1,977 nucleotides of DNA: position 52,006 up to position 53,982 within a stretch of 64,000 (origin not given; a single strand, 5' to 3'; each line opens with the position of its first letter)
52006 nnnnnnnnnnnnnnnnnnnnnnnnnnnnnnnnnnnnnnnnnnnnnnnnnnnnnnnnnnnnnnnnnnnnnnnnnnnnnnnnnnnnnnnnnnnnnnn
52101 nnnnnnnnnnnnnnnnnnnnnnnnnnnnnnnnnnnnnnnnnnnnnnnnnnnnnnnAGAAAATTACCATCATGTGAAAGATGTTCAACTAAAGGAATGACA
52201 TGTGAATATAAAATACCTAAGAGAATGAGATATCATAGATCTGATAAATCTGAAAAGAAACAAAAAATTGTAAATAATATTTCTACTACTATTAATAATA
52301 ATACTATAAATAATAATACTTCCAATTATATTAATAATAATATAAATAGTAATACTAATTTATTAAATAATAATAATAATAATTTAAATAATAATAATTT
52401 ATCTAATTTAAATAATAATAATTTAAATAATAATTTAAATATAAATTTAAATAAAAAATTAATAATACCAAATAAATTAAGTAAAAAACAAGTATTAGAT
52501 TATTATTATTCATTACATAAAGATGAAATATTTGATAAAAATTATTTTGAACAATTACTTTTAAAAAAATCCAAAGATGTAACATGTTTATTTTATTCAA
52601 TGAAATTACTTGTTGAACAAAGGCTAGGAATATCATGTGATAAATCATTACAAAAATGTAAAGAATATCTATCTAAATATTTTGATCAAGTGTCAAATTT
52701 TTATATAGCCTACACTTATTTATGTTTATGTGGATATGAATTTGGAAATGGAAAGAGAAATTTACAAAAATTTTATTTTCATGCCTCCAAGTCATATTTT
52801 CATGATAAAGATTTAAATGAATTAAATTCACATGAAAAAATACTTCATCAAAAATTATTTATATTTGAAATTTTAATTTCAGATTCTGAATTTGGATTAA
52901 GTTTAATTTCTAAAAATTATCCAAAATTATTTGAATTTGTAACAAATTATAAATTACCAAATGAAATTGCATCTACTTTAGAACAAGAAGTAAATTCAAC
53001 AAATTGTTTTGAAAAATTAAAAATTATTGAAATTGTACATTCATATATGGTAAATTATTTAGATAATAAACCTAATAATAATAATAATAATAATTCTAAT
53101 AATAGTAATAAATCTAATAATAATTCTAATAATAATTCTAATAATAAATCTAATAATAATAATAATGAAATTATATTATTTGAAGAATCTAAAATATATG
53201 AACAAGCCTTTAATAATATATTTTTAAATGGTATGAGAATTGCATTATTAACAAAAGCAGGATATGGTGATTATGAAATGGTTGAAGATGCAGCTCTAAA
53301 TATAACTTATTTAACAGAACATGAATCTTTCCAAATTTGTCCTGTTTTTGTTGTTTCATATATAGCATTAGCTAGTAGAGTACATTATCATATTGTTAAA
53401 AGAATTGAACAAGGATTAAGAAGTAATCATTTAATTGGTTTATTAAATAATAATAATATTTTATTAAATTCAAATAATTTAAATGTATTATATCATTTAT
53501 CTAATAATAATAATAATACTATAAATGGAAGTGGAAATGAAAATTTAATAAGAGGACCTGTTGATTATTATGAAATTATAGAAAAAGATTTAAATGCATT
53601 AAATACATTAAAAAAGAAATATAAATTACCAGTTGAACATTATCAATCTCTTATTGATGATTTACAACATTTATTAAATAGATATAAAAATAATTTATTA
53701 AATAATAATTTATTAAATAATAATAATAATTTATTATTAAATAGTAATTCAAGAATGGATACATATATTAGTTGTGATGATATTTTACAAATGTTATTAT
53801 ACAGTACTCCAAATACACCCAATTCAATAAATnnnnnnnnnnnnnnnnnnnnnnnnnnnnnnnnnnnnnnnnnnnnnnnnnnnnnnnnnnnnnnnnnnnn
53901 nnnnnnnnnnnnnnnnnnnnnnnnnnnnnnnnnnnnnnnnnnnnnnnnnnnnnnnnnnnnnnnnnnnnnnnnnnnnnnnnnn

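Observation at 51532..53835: GAL4-type Zn2Cys6 cluster in an amoebozoan-like gene, split by an intron between the two halves of the zinc cluster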

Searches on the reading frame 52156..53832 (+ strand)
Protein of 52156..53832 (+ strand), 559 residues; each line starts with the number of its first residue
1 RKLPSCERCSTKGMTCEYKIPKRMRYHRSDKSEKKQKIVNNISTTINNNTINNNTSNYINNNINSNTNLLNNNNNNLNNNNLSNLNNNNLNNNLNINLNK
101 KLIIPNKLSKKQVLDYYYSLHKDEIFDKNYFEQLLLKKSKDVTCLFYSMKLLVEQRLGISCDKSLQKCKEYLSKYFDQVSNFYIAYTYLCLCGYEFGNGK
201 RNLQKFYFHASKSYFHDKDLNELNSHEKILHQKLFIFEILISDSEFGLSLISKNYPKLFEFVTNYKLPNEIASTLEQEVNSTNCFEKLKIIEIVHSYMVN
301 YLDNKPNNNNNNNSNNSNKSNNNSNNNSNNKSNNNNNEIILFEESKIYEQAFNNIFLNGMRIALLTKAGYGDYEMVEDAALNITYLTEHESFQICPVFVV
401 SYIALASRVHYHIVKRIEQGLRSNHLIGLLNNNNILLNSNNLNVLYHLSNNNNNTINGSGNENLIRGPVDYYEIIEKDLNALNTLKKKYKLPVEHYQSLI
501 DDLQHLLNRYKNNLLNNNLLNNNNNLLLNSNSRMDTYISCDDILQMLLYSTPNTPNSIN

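Call 33: search_protein_representatives(alignment_id=A1)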
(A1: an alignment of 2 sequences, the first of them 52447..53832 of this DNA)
Query: 2 sequences, 488 profile positions. Proteins with E-value up to 0.001 (for the whole library): 130; up to 1e-10: 89; up to 1e-30: 29. The best 130 are listed.
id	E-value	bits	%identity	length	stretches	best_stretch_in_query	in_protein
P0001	6.8e-203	691.0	-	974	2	1-350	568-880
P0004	6.7e-113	394.2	-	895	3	4-233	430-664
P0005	9.3e-80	284.8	-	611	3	5-231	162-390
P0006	1.0e-79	284.7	-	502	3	5-231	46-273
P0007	2.0e-78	280.4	-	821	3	5-234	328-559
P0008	2.0e-71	257.4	-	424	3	6-239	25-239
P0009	1.1e-59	218.7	-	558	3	7-229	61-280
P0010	6.9e-59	216.0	-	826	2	6-358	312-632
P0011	6.8e-57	209.4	-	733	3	5-233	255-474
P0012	3.3e-45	170.9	-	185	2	389-482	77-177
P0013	4.1e-44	167.3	-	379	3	54-237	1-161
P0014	9.4e-43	162.8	-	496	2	10-148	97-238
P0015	3.6e-42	160.9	-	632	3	7-227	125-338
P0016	8.9e-41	156.3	-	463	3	10-226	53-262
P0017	3.5e-37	144.4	-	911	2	9-163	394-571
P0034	6.1e-29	117.3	-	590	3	40-188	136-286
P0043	3.0e-24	101.8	-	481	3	12-138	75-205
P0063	3.2e-17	78.6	-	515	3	42-178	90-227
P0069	4.4e-16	74.9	-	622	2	13-122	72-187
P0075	3.6e-15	71.8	-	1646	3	21-141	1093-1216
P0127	3.1e-04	35.8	-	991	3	7-234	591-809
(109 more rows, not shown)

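Call 36: list_cluster_members(proteins=[P0004, P0005, P0007, P0008, P0009, P0011, P0043, P0069, P0127, P0075])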
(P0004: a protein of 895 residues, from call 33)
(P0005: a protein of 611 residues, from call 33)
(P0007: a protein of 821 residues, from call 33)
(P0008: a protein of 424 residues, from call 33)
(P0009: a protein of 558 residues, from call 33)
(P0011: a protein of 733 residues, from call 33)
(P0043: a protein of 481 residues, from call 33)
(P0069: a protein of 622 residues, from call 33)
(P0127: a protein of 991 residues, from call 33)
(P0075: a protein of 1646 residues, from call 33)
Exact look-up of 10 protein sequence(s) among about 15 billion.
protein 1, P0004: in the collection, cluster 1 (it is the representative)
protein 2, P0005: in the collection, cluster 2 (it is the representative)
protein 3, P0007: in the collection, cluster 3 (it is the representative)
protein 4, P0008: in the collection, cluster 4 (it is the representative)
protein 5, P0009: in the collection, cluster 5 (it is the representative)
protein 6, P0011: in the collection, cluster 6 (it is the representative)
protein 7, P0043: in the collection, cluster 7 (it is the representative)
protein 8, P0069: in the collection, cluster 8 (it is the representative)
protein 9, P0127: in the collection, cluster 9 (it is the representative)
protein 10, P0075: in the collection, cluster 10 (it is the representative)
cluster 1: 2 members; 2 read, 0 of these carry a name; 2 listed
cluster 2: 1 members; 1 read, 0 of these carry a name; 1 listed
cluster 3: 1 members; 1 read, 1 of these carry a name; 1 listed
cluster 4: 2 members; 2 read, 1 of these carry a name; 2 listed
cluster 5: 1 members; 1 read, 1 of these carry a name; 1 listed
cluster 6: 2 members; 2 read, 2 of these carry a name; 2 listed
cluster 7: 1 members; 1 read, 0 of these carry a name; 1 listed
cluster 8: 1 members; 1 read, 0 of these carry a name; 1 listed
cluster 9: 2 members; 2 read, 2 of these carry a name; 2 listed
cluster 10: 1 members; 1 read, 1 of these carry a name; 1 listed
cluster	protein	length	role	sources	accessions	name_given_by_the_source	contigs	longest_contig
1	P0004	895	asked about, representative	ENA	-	-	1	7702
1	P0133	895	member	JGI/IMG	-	-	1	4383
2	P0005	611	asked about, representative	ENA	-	-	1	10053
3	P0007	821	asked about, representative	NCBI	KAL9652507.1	hypothetical protein ABK040_000079 [Willaertia magna]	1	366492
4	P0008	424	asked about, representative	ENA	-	-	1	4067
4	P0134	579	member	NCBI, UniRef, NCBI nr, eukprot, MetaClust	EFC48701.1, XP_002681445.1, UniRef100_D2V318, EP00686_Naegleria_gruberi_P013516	predicted protein [Naegleria gruberi] | Predicted protein n=1 Tax=Naegleria gruberi TaxID=5762 RepID=D2V318_NAEGR | uncharacterized protein NAEGRDRAFT_63195 [Naegleria gruberi]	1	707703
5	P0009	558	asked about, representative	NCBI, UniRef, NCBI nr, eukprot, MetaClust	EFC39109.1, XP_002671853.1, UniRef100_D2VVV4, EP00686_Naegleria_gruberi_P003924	predicted protein [Naegleria gruberi] | Predicted protein n=1 Tax=Naegleria gruberi TaxID=5762 RepID=D2VVV4_NAEGR | uncharacterized protein NAEGRDRAFT_73153 [Naegleria gruberi]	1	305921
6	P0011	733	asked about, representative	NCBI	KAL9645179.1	hypothetical protein ABK040_002381 [Willaertia magna]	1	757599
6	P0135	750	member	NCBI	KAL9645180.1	hypothetical protein ABK040_002381 [Willaertia magna]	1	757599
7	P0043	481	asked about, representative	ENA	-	-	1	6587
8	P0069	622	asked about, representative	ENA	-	-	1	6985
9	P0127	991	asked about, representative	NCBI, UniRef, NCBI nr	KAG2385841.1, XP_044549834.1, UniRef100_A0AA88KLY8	hypothetical protein C9374_002990 [Naegleria lovaniensis] | Zn(2)-C6 fungal-type domain-containing protein n=1 Tax=Naegleria lovaniensis TaxID=51637 ... | uncharacterized protein C9374_002990 [Naegleria lovaniensis]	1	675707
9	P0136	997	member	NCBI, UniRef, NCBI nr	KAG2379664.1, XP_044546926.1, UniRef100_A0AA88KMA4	hypothetical protein C9374_006781 [Naegleria lovaniensis] | Zn(2)-C6 fungal-type domain-containing protein n=1 Tax=Naegleria lovaniensis TaxID=51637 ... | uncharacterized protein C9374_006781 [Naegleria lovaniensis]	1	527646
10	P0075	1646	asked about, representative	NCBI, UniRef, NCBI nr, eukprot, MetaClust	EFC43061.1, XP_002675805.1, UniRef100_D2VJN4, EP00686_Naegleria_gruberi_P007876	predicted protein [Naegleria gruberi] | Predicted protein n=1 Tax=Naegleria gruberi TaxID=5762 RepID=D2VJN4_NAEGR | uncharacterized protein NAEGRDRAFT_50095 [Naegleria gruberi]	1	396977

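Call 40: find_homologous_proteins(query=A2, max_evalue=0.001)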
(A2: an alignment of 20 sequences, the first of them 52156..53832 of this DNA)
Query A2 (20 sequences) (559 aa, profile of the alignment): 4 proteins with E <= 0.001 among 8000 candidates.
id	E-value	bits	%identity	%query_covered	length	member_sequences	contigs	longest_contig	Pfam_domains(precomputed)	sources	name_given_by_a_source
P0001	2.2e-142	494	24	38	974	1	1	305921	PF00172.24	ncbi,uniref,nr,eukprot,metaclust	ncbi:hypothetical protein NAEGRDRAFT_59338 [Naegleria gruberi]|uniref:Zn(2)-C6 fungal-type domain-co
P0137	7.8e-117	409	26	30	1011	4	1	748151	PF00172.24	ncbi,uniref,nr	ncbi:hypothetical protein FDP41_004984 [Naegleria fowleri]|uniref:Zn(2)-C6 fungal-type domain-contai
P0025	1.3e-81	293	23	84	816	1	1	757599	-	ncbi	ncbi:hypothetical protein ABK040_002664 [Willaertia magna]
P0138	3.4e-22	97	22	32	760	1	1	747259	PF00172.24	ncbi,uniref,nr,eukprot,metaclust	ncbi:hypothetical protein NAEGRDRAFT_79829 [Naegleria gruberi]|uniref:Zn(2)-C6 fungal-type domain-co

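Call 41: find_encoding_contigs(protein=P0005, flank=5000, max_places=2)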
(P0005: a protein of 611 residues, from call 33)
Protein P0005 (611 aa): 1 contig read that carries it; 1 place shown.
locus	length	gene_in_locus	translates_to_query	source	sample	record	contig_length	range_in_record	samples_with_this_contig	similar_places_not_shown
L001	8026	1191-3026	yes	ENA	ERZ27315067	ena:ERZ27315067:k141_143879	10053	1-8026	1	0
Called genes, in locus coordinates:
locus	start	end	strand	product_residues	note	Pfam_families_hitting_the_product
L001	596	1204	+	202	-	-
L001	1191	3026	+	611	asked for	-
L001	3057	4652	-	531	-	-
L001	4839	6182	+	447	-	PF24817:WD40_WDHD1_1st, PF24807:WD40_CDC20-Fz, PF25172:Beta-prop_WDR3_2nd, PF00400:WD40, PF25175:Beta-prop_WDR5, PF23381:Beta-prop_IFT122_1st, PF24105:Beta-prop_CAF1B_HIR1, PF24782:WD40_MABP1-WDR62_2nd, +58 more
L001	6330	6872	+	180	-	PF01650:Peptidase_C13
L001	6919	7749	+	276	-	PF01650:Peptidase_C13, PF20985:Legum_prodom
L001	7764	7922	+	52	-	PF01650:Peptidase_C13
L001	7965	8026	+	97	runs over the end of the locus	PF01650:Peptidase_C13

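Call 44: find_encoding_contigs(protein=P0008, flank=3000, max_places=2)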
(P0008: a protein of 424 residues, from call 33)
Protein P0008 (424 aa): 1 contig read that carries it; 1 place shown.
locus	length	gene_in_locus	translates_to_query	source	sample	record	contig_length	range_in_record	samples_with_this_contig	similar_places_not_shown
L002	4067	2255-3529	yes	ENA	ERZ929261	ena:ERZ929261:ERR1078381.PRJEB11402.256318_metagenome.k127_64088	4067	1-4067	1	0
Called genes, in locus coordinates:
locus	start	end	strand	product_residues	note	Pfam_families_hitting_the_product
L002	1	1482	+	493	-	?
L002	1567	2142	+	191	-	-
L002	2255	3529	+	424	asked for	-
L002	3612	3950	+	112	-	-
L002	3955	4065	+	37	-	?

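Call 45: find_encoding_contigs(protein=P0043, flank=3000, max_places=2)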
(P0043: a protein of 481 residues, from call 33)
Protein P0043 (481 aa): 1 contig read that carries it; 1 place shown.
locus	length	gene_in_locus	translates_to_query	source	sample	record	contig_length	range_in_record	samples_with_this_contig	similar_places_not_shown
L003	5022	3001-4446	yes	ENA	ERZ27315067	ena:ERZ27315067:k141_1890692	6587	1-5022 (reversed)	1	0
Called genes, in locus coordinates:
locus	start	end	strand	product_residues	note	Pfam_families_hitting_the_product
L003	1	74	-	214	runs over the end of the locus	PF00069:Pkinase, PF07714:PK_Tyr_Ser-Thr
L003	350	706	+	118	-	-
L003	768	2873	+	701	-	PF03909:BSD (weak)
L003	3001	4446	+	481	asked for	-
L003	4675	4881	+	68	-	-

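Call 46: find_encoding_contigs(protein=P0069, flank=3000, max_places=2)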
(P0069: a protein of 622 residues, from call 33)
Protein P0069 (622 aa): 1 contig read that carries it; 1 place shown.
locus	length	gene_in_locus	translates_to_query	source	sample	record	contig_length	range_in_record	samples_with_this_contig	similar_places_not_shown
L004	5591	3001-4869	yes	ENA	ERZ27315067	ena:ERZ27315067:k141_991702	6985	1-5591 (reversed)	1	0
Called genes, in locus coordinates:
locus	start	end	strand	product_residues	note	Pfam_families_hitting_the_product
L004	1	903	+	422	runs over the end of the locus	-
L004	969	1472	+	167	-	PF01556:DnaJ_C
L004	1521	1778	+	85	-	-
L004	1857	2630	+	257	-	-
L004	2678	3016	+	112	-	-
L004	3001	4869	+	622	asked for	-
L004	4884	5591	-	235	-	?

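Call 51: search_protein_families(library=pfam, alignment_id=A3, max_evalue=0.1)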
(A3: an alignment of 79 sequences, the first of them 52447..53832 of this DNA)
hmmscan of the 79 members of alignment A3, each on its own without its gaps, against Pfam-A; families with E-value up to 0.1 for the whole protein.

A. member 1, window:52447-53832:+ (462 aa): 2 families
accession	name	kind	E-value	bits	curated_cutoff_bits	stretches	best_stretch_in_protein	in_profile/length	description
PF17110.10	TFB6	-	0.053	13.7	21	1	177-256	85-167/170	Subunit 11 of the general transcription factor TFIIH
PF23749.1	DUF7165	-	0.084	12.1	26.7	0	204-270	299-364/442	Domain of unknown function (DUF7165)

B. families by the number of members that match (of 79 scanned): 43 families (the first 25 are shown)
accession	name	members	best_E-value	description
PF00172.23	Zn_clus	50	2.5e-11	Fungal Zn(2)-Cys(6) binuclear cluster domain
PF13424.12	TPR_12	6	0.0008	Tetratricopeptide repeat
PF22215.1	MLKL_N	3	0.01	Mixed lineage kinase domain-like N-terminal domain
PF10345.15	Cohesin_load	2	0.013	Cohesin loading factor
PF04505.17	CD225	2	0.023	Interferon-induced transmembrane protein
PF17205.9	PSI_integrin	1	0.0023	Integrin plexin domain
PF20824.2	Cmr2_hel_dom2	1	0.0053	CRISPR RNA silencing complex Cmr2 subunit, second helical domain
PF17208.8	RBR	1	0.0056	RNA binding Region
PF14516.12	AAA_35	1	0.012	AAA-like domain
PF12103.14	Lipl32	1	0.015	Surface lipoprotein of Spirochaetales order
PF21889.1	TPR1-like_2nd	1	0.016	TPR1-like, CTLH-containing domain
PF17623.7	B277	1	0.016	Domain of unknown function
PF16294.10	RSB_motif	1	0.017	RNSP1-SAP18 binding (RSB) motif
PF13879.11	Hmw_CFAP97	1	0.019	Hemingway/CFA97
PF12248.16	Methyltransf_FA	1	0.02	Farnesoic acid 0-methyl transferase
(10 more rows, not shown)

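Call 55: search_solved_structures(query=A3, max_evalue=10)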
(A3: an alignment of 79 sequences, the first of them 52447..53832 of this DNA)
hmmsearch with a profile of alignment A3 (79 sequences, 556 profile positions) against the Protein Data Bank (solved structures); distinct sequences matched with E-value up to 10: 29.
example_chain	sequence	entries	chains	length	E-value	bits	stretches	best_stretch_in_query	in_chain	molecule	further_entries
7uik_T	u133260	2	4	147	3.4e-08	36.1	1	38-90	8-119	Regulatory protein GAL4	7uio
1cld_A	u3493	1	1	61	4.6e-08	35.6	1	32-77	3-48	CD2-LAC9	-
3coq_A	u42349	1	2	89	1.7e-07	33.8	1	39-82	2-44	Regulatory protein GAL4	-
5h7c_A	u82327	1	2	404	4.3e-06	29.1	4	240-321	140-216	Immunoglobulin G-binding protein A, DHR14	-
6p7v_B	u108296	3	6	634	4.8e-06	29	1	37-80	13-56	Cep3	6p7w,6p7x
1d66_A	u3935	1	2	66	5.3e-06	28.8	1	38-80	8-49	PROTEIN (GAL4)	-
1ajy_A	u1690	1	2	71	1.9e-05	27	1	38-99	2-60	PUT3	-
1zme_C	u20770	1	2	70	3.5e-05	26.2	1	39-99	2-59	PROLINE UTILIZATION TRANSCRIPTION ACTIVATOR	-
1hwt_C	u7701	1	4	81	8.8e-05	24.8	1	36-79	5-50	PROTEIN (HEME ACTIVATOR PROTEIN)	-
1pyc_A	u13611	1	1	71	8.9e-05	24.8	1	37-77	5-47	CYP1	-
1aw6_A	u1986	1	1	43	0.00011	24.4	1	38-71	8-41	GAL4 (CD)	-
1qp9_A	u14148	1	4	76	0.00024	23.4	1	37-78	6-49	CYP1(HAP1-PC7) ACTIVATORY PROTEIN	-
1pyi_A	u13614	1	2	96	0.0014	20.9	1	39-73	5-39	PROTEIN (PYRIMIDINE PATHWAY REGULATOR 1)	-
2hap_C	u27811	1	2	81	0.0021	20.3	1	37-79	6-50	PROTEIN (HEME ACTIVATOR PROTEIN)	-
2er8_A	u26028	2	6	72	0.0034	19.6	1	39-89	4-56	Regulatory protein LEU3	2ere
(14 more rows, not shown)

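Call 56: predict_structure(alignment_id=A3)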
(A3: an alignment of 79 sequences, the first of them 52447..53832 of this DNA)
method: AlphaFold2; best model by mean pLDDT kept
length: 462 residues; sequences in the alignment: 79
mean_pLDDT: 84.9   pTM: 0.83
mean pLDDT of the five models: 84.9, 83.4, 83.2, 83.0, 82.6
residues with pLDDT >= 90: 311; 70-90: 47; 50-70: 69; < 50: 35
segments of 3 or more residues with pLDDT < 50: 224-231, 233-235, 431-442, 453-462
pLDDT, mean of each block of 10 residues (from residue 1): 73 95 86 96 97 97 97 97 97 98 97 97 96 95 81 90 94 96 96 95 87 59 49 54 75 92 95 92 96 92 96 97 95 77 53 54 74 97 97 97 98 96 78 44 56 47 37
secondary structure, 60 per line:
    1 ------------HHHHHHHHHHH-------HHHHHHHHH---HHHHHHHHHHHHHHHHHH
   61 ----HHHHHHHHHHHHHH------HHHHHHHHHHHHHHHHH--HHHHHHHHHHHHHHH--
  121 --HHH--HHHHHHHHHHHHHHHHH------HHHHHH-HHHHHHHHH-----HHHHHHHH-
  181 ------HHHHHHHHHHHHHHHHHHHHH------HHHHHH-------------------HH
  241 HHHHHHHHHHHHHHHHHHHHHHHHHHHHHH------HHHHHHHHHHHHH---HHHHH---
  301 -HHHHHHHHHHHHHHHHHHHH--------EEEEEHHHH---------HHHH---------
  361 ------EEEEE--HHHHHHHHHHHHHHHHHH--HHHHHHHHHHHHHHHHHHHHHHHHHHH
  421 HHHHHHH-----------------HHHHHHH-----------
elements in order: H13-23 H31-39 H43-60 H65-78 H85-101 H104-118 H128-144 H151-156 H158-166 H172-179 H187-207 H214-219 H239-270 H277-289 H293-297 H302-321 E330-334 H335-338 H348-351 E367-371 H374-391 H394-427 H445-451

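Call 60: fold_search(model_id=the predicted structure, library=pdb)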
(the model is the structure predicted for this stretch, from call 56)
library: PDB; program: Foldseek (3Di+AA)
matches with E <= 10: 214; with E <= 0.001: 0
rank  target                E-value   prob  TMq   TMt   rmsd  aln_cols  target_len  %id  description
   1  4gpk_I                1.4e-01  0.97  0.36  0.46  11.9       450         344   12  Crystal structure of NprR in complex with its cognate peptide NprX (released 2013-07-03)
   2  8jal_A                5.7e-01  0.80  0.35  0.29  17.4       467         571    9  Structure of CRL2APPBP2 bound with RxxGP degron (dimer) (released 2023-10-18)
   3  3tpo                  5.7e-01  0.21  0.19  0.20  15.3       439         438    8  Crystal structure of D192A/E396A mutant of mouse importin alpha2 (released 2011-10-12)
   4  9fqr_Qq               6.4e-01  0.38  0.22  0.26  17.7       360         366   14  96-nm repeat of axonemal doublet microtubules from bovine sperm (released 2025-03-26)
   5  9y6s_6x               8.0e-01  0.44  0.26  0.34  13.9       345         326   10  96-nm repeat of the Leishmania tarentolae doublet microtubule (released 2025-12-17)
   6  8jal_B                9.1e-01  0.82  0.39  0.33  17.5       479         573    9  Structure of CRL2APPBP2 bound with RxxGP degron (dimer) (released 2023-10-18)
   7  9hma                  9.4e-01  0.30  0.25  0.12  12.6       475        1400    8  Cryo-EM structure of apo human separase (released 2025-09-03)
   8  8g4j_A                9.4e-01  0.11  0.17  0.18  18.3       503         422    7  Crystal structure of Cavia porcellus (guinea pig) importin-alpha 1 in cargo-free state (released 2023-02-22)
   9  8rsv_B                1.0e+00  0.35  0.28  0.33  16.2       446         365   11  Rap from bacteriophage Phi3T in presence of pheromone RRGHTAS (released 2024-07-24)
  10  8rtc_A                1.1e+00  0.63  0.29  0.36  12.4       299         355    8  Rap from bacteriophage Phi3T in presence of pheromone RGHTS (released 2024-07-24)
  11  9d2f_M                1.1e+00  0.28  0.17  0.22  16.7       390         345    9  3D structure and atomic model of RS3 of mouse respiratory cilia (released 2025-08-13)
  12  5khr_O                1.1e+00  0.12  0.18  0.15  20.4       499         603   10  Model of human Anaphase-promoting complex/Cyclosome complex (APC15 deletion mutant) in complex with the E2 UBE2C/UBCH1 (released 2016-08-24)
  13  7t7t_B                1.2e+00  0.44  0.28  0.30  18.1       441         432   10  Structure of TSK/BRU1 bound to histone H3.1 (released 2022-03-30)
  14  9i05_Xj               1.2e+00  0.13  0.21  0.18  19.4       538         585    9  Cryo-EM structure of the large subunit of the mitochondrial ribosome from Toxoplasma gondii (released 2025-06-11)
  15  9cru_G                1.6e+00  0.20  0.19  0.27  20.6       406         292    8  Y20S (Sec18-Sec17-Sec9-Sso1-Snc1) EDTA - Class 1 (released 2025-08-27)
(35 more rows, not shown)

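Call 74: find_encoding_contigs(protein=P0034, flank=1500, max_places=1)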
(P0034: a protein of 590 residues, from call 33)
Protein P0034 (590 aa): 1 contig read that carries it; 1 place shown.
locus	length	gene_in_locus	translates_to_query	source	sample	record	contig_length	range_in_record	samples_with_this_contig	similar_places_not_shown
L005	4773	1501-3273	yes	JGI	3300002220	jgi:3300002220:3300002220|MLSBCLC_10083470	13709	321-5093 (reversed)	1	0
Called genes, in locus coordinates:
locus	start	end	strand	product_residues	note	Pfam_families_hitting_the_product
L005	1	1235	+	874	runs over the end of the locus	-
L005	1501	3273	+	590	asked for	-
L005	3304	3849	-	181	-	-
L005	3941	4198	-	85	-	-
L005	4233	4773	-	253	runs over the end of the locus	-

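Call 75: find_encoding_contigs(protein=P0063, flank=1500, max_places=1)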
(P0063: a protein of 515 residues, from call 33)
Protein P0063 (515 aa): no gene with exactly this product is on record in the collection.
